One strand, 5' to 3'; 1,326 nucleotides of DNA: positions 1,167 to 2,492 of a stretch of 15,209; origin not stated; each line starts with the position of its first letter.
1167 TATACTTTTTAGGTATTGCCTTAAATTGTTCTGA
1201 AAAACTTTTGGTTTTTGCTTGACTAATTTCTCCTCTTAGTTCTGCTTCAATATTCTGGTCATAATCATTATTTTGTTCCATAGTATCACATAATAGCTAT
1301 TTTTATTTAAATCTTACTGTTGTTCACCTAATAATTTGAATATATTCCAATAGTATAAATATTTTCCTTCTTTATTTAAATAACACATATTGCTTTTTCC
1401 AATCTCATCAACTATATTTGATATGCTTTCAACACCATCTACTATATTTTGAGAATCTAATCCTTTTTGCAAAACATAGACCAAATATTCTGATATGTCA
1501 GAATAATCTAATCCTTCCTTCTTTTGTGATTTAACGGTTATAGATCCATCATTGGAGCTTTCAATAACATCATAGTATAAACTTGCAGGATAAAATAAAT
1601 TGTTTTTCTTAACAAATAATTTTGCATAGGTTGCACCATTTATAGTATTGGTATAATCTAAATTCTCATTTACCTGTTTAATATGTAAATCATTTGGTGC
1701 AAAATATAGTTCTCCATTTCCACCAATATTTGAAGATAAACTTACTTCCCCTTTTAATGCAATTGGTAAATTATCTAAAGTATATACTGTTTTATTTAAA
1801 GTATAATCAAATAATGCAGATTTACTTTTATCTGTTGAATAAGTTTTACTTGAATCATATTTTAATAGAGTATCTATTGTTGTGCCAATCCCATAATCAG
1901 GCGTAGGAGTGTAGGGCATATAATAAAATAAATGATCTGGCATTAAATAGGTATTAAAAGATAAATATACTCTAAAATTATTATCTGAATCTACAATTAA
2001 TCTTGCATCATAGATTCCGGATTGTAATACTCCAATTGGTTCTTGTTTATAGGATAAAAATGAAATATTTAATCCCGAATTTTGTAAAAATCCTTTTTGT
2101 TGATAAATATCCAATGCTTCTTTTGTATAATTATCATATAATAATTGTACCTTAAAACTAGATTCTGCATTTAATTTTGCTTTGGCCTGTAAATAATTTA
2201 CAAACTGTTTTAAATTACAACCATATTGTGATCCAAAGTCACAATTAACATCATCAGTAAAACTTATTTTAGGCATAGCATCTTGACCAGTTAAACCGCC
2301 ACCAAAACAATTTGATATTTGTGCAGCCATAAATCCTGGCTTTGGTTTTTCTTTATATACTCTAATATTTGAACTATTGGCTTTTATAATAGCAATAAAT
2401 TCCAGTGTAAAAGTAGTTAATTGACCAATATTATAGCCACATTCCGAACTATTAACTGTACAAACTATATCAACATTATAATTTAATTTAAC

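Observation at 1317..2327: Conserved ~340-aa membrane-distal C-terminal module with strong motifs but no recognisable family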

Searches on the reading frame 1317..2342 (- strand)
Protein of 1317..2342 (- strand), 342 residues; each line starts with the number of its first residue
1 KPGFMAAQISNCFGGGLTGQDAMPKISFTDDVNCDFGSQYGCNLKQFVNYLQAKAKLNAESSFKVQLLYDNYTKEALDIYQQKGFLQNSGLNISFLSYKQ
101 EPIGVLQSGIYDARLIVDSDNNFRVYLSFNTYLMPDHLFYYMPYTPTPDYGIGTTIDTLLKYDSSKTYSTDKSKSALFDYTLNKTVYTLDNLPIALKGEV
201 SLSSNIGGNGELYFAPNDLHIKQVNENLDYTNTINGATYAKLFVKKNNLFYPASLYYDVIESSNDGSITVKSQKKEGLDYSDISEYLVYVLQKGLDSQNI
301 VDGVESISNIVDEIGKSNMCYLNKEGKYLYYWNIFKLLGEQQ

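Call 11: search_solved_structures(query=window:1317-2327:-, max_evalue=10)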
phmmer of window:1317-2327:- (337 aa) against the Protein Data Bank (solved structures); distinct sequences matched with E-value up to 10: 45.
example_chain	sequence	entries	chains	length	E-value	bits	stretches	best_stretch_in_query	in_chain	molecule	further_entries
4n5x_A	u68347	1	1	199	0.019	17.6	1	13-160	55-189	Calcium-binding mitochondrial carrier protein SCaMC-1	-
3ckf_A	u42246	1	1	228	0.23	14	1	153-221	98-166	Outer surface protein A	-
7fdd_A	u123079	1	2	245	0.26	13.8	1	152-221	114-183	Outer surface protein A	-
8tvj_E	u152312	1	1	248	0.3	13.6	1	152-216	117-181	Outer surface protein A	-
6kwj_B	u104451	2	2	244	0.3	13.6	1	152-221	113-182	Outer surface protein A | OspA163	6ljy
2pi3_O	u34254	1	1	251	0.31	13.6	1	152-221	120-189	Outer surface protein A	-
8tvd_E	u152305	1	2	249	0.31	13.6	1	152-217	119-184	Outer surface protein A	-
3ckg_A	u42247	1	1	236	0.31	13.6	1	153-220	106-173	Outer surface protein A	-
2i5v_O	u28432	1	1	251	0.32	13.6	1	152-221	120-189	Outer surface protein A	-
7jwg_C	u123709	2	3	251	0.32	13.5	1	152-217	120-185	Outer surface protein A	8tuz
7t25_E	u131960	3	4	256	0.33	13.5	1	152-216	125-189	Outer surface protein A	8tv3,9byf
7fjr_A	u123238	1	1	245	0.35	13.5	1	152-221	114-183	Outer surface protein A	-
1fj1_E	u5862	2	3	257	0.36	13.4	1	152-217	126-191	OUTER SURFACE PROTEIN A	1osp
9wvv_O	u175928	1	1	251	0.36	13.4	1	152-217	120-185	Outer surface protein A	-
2oyb_O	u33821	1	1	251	0.46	13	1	152-221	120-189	Outer surface protein A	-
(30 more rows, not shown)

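Call 12: find_homologous_proteins(query=window:1317-2327:-)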
Query window:1317-2327:- (337 aa): 1 proteins with E <= 0.001 among 1645 candidates.
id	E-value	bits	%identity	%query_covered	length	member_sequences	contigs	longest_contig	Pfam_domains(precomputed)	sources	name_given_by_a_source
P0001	1.8e-131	457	100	62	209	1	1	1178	-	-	-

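Call 22: find_related_loci(query=A1, collection=genome_contigs, flank=10000)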
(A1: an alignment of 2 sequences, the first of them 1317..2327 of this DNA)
Query A1 (337 aa) in genome_contigs; peptide patterns used: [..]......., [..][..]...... (x = any residue, [..] = any of these).
63 stretches matched a pattern, but none encodes a relative of the query by tblastn (E <= 1e-3).

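Call 23: find_related_loci(query=A1, collection=metagenome_contigs, flank=10000)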
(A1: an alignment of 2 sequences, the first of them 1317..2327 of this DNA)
Query A1 (337 aa) in metagenome_contigs; peptide patterns used: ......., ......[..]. (x = any residue, [..] = any of these).
298 stretches matched a pattern, but none encodes a relative of the query by tblastn (E <= 1e-3).

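Call 24: find_related_loci(query=A1, collection=viral_contigs, flank=10000)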
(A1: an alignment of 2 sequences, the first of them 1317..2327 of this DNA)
Query A1 (337 aa) in viral_contigs; peptide patterns used: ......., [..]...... (x = any residue, [..] = any of these).
94 stretches matched a pattern, but none encodes a relative of the query by tblastn (E <= 1e-3).

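Call 26: predict_structure(alignment_id=A1)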
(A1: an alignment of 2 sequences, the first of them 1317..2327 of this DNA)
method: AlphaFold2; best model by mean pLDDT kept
length: 337 residues; sequences in the alignment: 2
mean_pLDDT: 39.6   pTM: 0.34
mean pLDDT of the five models: 39.6, 37.7, 35.8, 34.9, 33.8
residues with pLDDT >= 90: 0; 70-90: 39; 50-70: 35; < 50: 263
segments of 3 or more residues with pLDDT < 50: 1-19, 21-37, 65-79, 126-337
pLDDT, mean of each block of 10 residues (from residue 1): 22 35 42 47 71 70 47 45 67 67 66 82 55 23 24 29 32 29 29 31 29 32 32 34 33 33 35 35 31 25 21 32 34 22
secondary structure, 60 per line:
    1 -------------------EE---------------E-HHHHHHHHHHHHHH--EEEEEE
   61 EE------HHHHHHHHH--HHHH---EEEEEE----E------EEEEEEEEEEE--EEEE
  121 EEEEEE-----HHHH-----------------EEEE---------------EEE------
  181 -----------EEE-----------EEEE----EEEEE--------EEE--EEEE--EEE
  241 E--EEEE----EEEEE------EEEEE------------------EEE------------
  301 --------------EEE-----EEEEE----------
elements in order: H39-52 E55-62 H69-77 H80-83 E87-92 E104-114 E117-126 H132-135 E153-156 E172-174 E192-194 E206-209 E214-218 E227-229 E232-235 E238-241 E244-247 E252-256 E263-267 E286-288 E315-317 E323-327

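Call 29: search_protein_families(library=pfam, proteins=[window:1317-2327:-], max_evalue=10)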
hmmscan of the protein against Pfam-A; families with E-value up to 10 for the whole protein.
window:1317-2327:- (337 aa): 3 families
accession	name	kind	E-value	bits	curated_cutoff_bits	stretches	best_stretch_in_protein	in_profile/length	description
PF25604.1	DUF7938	-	0.079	13.3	27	1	171-190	43-62/66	Phage family of unknown function (DUF7938)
PF25051.1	WHD_MCM8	-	0.11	13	26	1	39-83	17-61/80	MCM8 winged helix domain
PF17217.9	UPA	-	0.17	12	27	1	173-224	18-65/140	UPA domain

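Call 34: search_protein_representatives(alignment_id=A1)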
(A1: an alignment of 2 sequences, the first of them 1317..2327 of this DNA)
Query: 2 sequences, 346 profile positions. Proteins with E-value up to 0.001 (for the whole library): 9; up to 1e-10: 8; up to 1e-30: 3. The best 9 are listed.
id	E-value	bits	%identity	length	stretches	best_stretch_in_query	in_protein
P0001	3.7e-113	394.8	-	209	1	132-346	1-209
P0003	7.6e-86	304.9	-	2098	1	2-343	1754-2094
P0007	6.8e-49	183.4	-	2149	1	3-342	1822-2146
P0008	1.1e-22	97.2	-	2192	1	3-343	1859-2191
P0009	2.5e-22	96.1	-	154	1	184-344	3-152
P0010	5.6e-21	91.6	-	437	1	5-345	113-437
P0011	1.8e-19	86.7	-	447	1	3-342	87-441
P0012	9.1e-11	58.0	-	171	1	170-346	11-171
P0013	3.1e-08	49.7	-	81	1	72-142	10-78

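Call 40: find_homologous_proteins(query=A2, max_evalue=0.01)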
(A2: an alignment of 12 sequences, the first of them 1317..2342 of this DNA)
Query A2 (12 sequences) (342 aa, profile of the alignment): 2 proteins with E <= 0.01 among 5256 candidates.
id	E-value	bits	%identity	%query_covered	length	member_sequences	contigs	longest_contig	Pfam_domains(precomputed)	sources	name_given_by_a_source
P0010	4.2e-99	350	27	99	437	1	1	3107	-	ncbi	-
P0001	1.0e-62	231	100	61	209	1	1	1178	-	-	-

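Call 43: find_encoding_contigs(protein=P0008, flank=10000, max_places=3)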
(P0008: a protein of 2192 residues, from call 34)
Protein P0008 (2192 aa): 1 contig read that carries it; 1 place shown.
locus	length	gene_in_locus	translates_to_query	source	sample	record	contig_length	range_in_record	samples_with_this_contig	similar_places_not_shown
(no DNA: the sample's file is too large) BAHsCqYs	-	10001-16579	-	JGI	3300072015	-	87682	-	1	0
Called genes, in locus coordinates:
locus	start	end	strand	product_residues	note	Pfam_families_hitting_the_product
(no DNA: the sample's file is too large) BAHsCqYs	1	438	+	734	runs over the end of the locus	PF03477:ATP-cone, PF00317:Ribonuc_red_lgN, PF02867:Ribonuc_red_lgC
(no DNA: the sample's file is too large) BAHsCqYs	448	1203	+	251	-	PF03848:TehB, PF13489:Methyltransf_23, PF01209:Ubie_methyltran, PF05175:MTS (weak), PF08241:Methyltransf_11, PF08242:Methyltransf_12, PF13649:Methyltransf_25, PF13847:Methyltransf_31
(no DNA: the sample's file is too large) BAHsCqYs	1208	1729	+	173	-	PF02572:CobA_CobO_BtuR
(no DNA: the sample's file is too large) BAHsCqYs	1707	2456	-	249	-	-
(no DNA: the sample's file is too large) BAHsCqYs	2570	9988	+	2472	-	PF13620:CarboxypepD_reg (faint)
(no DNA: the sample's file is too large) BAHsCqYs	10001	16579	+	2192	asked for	PF02369:Big_1 (faint), PF13620:CarboxypepD_reg (faint), PF17802:SpaA (faint)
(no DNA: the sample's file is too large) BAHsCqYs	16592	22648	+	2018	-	PF13620:CarboxypepD_reg (faint)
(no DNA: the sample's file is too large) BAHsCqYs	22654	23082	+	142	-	-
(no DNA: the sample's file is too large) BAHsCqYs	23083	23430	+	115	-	-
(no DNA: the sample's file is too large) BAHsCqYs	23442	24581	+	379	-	PF12704:MacB_PCD, PF02687:FtsX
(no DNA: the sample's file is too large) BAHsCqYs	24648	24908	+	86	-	-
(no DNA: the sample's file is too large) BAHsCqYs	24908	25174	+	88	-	-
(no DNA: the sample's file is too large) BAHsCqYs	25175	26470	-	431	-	PF12832:MFS_1_like (weak), PF07690:MFS_1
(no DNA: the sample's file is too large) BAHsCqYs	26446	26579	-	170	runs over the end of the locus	PF01569:PAP2, PF14378:PAP2_3 (weak)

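Call 47: find_related_loci(query=A3, collection=genome_contigs, flank=10000)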
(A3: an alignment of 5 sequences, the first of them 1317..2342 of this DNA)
Query A3 (342 aa) in genome_contigs; peptide patterns used: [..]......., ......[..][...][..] (x = any residue, [..] = any of these).
111 stretches matched a pattern, but none encodes a relative of the query by tblastn (E <= 1e-3).

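Call 54: search_protein_families(library=ncbifam, proteins=[L004:19340-20539:+, L004:18644-19309:+, L004:16701-17126:+, L004:17131-17475:+, L004:17790-18110:+, L004:18215-18559:+, L004:20536-21987:-], max_evalue=0.01)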
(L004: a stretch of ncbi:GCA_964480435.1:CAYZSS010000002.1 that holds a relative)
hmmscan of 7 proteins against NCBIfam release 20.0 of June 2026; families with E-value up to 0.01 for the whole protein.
L004:19340-20539:+ (399 aa): 7 families
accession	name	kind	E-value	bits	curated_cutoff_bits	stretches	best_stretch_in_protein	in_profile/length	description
NF041031.1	Mre11_Sulfo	equivalog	9.6e-31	107.3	500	1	4-393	3-366/374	DNA double-strand break repair protein Mre11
NF041029.1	Mre11_Pyroc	equivalog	1.1e-18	67.4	600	1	1-305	1-313/438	DNA double-strand break repair protein Mre11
TIGR00583.1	mre11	equivalog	1e-08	34.6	434.6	1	5-259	8-293/405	DNA repair protein (mre11)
NF041753.2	sbcd_Staph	equivalog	0.00055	18.9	480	1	1-82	1-84/375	exonuclease subunit SbcD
TIGR00619.1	sbcd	subfamily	0.00072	19.4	77.65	1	1-69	1-72/252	exonuclease subunit SbcD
TIGR00040.1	yfcE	subfamily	0.0011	19.1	56.25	0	165-231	78-140/158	YfcE family phosphodiesterase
NF008206.2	PRK10966.1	equivalog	0.0059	15.7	450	0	1-53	1-56/380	exonuclease subunit SbcD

L004:18644-19309:+ (221 aa): 3 families
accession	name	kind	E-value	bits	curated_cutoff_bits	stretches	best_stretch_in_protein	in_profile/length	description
TIGR00021.1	rpiA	equivalog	2.9e-30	105.3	126.4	1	13-213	11-217/218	ribose 5-phosphate isomerase A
NF001924.0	PRK00702.1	equivalog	2.5e-24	85.9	192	1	14-216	18-220/223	ribose-5-phosphate isomerase RpiA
NF010585.0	PRK13978.1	equivalog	1.7e-19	70.2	365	1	15-211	19-221/228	ribose 5-phosphate isomerase A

L004:16701-17126:+ (141 aa): 0 families

L004:17131-17475:+ (114 aa): 0 families

L004:17790-18110:+ (106 aa): 0 families

L004:18215-18559:+ (114 aa): 0 families

L004:20536-21987:- (483 aa): 0 families

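Call 57: predict_structure(alignment_id=A2)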
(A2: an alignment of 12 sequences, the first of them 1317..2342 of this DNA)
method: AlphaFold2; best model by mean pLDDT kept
length: 342 residues; sequences in the alignment: 12
mean_pLDDT: 77.8   pTM: 0.74
mean pLDDT of the five models: 77.8, 76.1, 73.0, 71.1, 62.4
residues with pLDDT >= 90: 66; 70-90: 196; 50-70: 50; < 50: 30
segments of 3 or more residues with pLDDT < 50: 1-9, 144-152, 154-157, 170-174
pLDDT, mean of each block of 10 residues (from residue 1): 41 83 71 84 87 90 89 78 71 92 84 94 93 64 48 49 60 57 68 86 66 88 75 86 88 84 79 84 89 77 83 87 83 90 65
secondary structure, 60 per line:
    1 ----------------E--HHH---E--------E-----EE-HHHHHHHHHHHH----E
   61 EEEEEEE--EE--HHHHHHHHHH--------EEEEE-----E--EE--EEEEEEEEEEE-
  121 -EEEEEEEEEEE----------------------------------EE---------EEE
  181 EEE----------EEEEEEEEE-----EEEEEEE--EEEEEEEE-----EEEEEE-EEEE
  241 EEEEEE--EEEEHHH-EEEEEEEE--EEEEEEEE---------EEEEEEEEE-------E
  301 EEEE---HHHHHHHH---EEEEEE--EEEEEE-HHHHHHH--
elements in order: H44-55 E60-67 H74-83 E92-96 E109-119 E122-132 E178-183 E194-202 E208-214 E217-224 E230-235 E237-246 E249-252 E257-264 E267-274 E284-292 E300-304 H308-315 E319-324 E327-332 H334-340

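Call 59: fold_search(model_id=the predicted structure, library=pdb)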
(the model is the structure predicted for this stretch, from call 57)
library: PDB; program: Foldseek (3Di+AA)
matches with E <= 10: 909; with E <= 0.001: 0
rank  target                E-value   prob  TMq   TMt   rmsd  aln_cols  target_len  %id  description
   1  8xcj_F                4.0e-02  0.02  0.07  0.06  32.3       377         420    9  Open State of central tail fiber of bacteriophage lambda upon binding to LamB (gpJ713-LamB complex) (released 2024-05-01)
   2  9uvm                  5.6e-02  0.12  0.13  0.11  19.8       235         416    8  The SeMet pili protein of Streptococcus Sanguinis (released 2026-01-21)
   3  5i82_A                5.9e-02  0.10  0.10  0.08  17.1       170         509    9  First Crystal Structure of E.coli Based Recombinant Diphtheria Toxin Mutant CRM197 (released 2016-03-02)
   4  8wxd_A                6.6e-02  0.35  0.13  0.11  15.8       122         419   11  Crystal Structure of shaft pilin PilA from Streptococcus sanguinis (released 2025-05-07)
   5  5yhb                  7.0e-02  0.15  0.14  0.22  18.4       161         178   12  Crystal structure of Pd(allyl)/polyhedra mutant with deletion of Gly192-Ala194 (released 2017-11-29)
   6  7k7b_A                7.4e-02  0.10  0.11  0.08  16.6       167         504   10  Crystal structure of diphtheria toxin from crystals obtained at pH 5.0 (released 2020-11-18)
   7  7k7c_B                7.8e-02  0.09  0.10  0.08  16.8       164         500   10  Crystal structure of diphtheria toxin from crystals obtained at pH 5.5 (released 2020-11-18)
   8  9uvr_A                8.8e-02  0.25  0.14  0.12  14.9       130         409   11  Crystal structure of SSA1632 from Streptococcus sanguinis (released 2026-01-21)
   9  8wg6                  9.3e-02  0.11  0.13  0.11  20.2       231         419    9  Crystal structure of major pilin PilB from Streptococcus sanguinis - SeMet derivative (released 2025-03-26)
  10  6cl5_A                9.8e-02  0.15  0.16  0.15  36.7       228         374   11  Structure of P. aeruginosa R1 pyocin fiber PALES_06171 comprising C-terminal residues 323-701 (released 2018-06-27)
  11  8wgg                  1.0e-01  0.08  0.12  0.10  20.6       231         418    9  Crystal structure of basal pilin PilB from Streptococcus sanguinis (released 2025-03-26)
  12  3v10_B                1.1e-01  0.30  0.12  0.13  14.4       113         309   12  Crystal structure of the collagen binding domain of Erysipelothrix rhusiopathiae surface protein RspB (released 2012-10-24)
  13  7k7b_B                1.1e-01  0.08  0.11  0.08  16.8       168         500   10  Crystal structure of diphtheria toxin from crystals obtained at pH 5.0 (released 2020-11-18)
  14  7k7e_B                1.2e-01  0.08  0.10  0.07  16.9       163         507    9  Crystal structure of diphtheria toxin from crystals obtained at pH 7.0 (released 2020-11-18)
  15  9vqn                  1.2e-01  0.09  0.13  0.11  19.8       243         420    8  Crystal structure of Se-Met SSA1633 from Streptococcus sanguinis (Phase determination model) (released 2026-01-21)
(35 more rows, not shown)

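Call 61: fold_search(model_id=the predicted structure, library=viral)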
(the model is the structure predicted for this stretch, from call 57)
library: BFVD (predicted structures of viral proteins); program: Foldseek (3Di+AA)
matches with E <= 10: 1252; with E <= 0.001: 0
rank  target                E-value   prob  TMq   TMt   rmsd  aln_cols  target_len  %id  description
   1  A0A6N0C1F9            3.2e-03  0.09  0.13  0.06  25.7       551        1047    9  DNA-directed RNA polymerase [Spodoptera exigua multiple nucleopolyhedrovirus]
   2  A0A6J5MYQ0            6.3e-03  0.08  0.10  0.11  22.2       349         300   10  Uncharacterized protein [uncultured Caudovirales phage]
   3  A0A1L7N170            6.7e-03  0.25  0.18  0.08  26.5       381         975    7  Putative virion structural protein [Ralstonia phage RP12]
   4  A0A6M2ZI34            7.0e-03  0.97  0.15  0.10   6.1       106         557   13  Virion protein [Synechococcus phage S-SCSM1]
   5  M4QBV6                1.2e-02  0.72  0.16  0.28  10.3       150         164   11  (no name in the UniProt tables at hand)
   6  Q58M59                1.4e-02  0.94  0.15  0.18   5.8       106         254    8  Uncharacterized protein [Prochlorococcus phage P-SSM2]
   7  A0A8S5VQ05            1.5e-02  0.28  0.16  0.16  26.9       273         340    8  Uncharacterized protein [Ackermannviridae sp.]
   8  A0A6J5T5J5            1.5e-02  0.20  0.13  0.09  16.3       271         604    6  Uncharacterized protein [uncultured Caudovirales phage]
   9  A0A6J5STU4            1.5e-02  0.18  0.13  0.14  27.3       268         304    9  Uncharacterized protein [uncultured Caudovirales phage]
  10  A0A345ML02            2.9e-02  0.93  0.16  0.35   4.4        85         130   10  (no name in the UniProt tables at hand)
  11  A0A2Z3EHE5            3.1e-02  0.33  0.12  0.10   9.4        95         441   13  (no name in the UniProt tables at hand)
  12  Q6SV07                3.1e-02  0.13  0.08  0.19  18.2       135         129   10  Lef-8 (Fragment) [Wiseana cervinata nucleopolyhedrovirus]
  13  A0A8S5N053            3.3e-02  0.94  0.15  0.14   4.8        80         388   10  Dec protein, OB-Fold, Decoration, VIRAL PROTEIN [Siphoviridae sp. ctoMB99]
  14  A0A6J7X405            3.3e-02  0.16  0.17  0.12  19.2       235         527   11  Uncharacterized protein [uncultured Caudovirales phage]
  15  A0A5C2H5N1            3.5e-02  0.90  0.16  0.32   5.6        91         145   16  Uncharacterized protein [Sinorhizobium phage ort11]
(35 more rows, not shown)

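Call 62: search_solved_structures(query=A2, max_evalue=1)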
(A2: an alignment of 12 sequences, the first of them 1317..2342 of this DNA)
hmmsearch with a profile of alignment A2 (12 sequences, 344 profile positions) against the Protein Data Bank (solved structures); distinct sequences matched with E-value up to 1: 0.
